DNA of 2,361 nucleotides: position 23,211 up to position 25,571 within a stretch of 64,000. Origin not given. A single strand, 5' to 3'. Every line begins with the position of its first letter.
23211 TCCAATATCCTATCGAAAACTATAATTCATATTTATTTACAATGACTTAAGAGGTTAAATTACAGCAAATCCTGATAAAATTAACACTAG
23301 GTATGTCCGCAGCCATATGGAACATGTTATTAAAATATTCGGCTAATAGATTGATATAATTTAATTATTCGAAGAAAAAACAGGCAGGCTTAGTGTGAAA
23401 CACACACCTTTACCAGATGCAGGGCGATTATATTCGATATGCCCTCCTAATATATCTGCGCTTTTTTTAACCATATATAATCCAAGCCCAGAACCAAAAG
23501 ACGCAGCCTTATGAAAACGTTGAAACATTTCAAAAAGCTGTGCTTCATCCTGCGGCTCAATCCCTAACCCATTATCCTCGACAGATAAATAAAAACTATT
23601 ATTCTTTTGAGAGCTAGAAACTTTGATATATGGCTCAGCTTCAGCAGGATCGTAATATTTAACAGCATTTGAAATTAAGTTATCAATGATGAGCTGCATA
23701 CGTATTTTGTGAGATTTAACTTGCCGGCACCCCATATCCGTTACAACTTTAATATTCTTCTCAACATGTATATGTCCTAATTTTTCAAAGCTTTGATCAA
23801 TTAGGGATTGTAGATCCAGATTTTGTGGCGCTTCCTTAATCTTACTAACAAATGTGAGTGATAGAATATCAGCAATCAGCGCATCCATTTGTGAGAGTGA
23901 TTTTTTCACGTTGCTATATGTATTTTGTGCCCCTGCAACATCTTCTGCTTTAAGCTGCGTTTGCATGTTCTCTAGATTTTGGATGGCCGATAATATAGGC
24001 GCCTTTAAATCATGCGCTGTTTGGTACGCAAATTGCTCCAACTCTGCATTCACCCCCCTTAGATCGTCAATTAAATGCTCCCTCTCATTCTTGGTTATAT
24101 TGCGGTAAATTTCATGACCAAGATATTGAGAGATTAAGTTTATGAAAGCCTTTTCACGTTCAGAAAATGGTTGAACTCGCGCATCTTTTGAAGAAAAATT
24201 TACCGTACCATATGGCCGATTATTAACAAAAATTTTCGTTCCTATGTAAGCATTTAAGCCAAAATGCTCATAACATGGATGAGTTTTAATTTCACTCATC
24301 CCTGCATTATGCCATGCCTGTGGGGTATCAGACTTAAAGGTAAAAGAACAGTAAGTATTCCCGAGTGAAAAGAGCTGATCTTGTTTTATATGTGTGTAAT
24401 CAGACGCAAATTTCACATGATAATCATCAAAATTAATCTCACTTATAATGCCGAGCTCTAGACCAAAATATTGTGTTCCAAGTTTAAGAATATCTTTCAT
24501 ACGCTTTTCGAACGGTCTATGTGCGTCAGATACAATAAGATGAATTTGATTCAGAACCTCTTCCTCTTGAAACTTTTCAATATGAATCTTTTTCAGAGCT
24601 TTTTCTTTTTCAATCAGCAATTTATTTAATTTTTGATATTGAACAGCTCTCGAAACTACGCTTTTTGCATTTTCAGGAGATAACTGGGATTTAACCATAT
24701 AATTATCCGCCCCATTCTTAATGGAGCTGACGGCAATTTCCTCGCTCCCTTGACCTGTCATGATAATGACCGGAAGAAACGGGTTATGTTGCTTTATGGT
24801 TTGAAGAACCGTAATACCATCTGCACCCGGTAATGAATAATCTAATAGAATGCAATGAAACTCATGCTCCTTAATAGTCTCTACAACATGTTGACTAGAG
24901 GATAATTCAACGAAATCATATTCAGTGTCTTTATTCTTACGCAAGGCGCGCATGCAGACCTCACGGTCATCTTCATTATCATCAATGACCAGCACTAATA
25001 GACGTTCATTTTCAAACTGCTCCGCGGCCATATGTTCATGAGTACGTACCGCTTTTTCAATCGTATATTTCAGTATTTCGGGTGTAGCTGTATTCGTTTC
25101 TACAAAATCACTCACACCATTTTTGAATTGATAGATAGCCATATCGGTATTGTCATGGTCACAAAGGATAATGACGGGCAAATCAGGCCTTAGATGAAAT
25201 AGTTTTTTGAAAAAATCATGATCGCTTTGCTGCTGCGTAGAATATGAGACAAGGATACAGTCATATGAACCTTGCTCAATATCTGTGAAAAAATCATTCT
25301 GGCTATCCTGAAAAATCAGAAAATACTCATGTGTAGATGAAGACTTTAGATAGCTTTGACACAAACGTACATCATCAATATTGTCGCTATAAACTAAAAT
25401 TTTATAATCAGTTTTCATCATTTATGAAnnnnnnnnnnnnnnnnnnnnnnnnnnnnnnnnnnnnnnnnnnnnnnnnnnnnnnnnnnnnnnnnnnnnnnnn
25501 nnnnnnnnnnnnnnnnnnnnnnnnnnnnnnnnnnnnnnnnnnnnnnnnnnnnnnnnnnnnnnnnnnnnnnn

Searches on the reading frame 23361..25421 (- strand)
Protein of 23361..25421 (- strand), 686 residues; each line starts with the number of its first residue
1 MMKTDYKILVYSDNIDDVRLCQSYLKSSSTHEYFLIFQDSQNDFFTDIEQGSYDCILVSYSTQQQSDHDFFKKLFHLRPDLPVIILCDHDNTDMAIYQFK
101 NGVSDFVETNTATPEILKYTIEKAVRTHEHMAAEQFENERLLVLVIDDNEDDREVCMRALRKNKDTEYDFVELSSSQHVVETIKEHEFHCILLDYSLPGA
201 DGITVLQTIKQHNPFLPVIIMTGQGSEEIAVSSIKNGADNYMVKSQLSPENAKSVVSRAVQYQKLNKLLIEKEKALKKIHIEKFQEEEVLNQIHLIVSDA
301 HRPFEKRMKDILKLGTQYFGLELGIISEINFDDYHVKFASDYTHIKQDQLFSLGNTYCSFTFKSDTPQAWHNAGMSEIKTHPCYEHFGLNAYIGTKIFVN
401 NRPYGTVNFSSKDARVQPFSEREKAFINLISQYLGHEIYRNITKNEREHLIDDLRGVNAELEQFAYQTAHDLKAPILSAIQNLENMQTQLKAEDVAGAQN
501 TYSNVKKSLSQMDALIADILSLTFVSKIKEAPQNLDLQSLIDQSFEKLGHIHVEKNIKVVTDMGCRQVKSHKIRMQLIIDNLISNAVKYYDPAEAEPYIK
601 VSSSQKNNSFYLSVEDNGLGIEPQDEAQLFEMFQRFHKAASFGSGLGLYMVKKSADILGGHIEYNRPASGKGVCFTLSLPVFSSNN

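Call 6: search_protein_families(library=pfam, proteins=[window:23361-25421:-])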
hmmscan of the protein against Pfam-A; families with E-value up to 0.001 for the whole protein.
window:23361-25421:- (686 aa): 7 families
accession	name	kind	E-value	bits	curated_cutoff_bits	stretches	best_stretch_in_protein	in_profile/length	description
PF00072.30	Response_reg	-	1.3e-27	96.6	30.2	2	143-245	1-100/111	Response regulator receiver domain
PF02518.31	HATPase_c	-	3.3e-21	76.2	26.4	1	572-681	3-109/111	Histidine kinase-, DNA gyrase B-, and HSP90-like ATPase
PF03709.21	OKR_DC_1_N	-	4.2e-09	37.1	29.3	1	31-126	16-109/111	Orn/Lys/Arg decarboxylase, N-terminal domain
PF13581.12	HATPase_c_2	-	1.2e-05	25.7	27.4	1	567-677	23-125/127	Histidine kinase-like ATPase domain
PF14501.12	HATPase_c_5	-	1.5e-05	25.3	22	1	576-665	7-89/102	GHKL domain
PF01590.32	GAF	-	0.00044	21.2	22.4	1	309-437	7-132/133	GAF domain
PF13185.12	GAF_2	-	0.00084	20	28.6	0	308-435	8-132/136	GAF domain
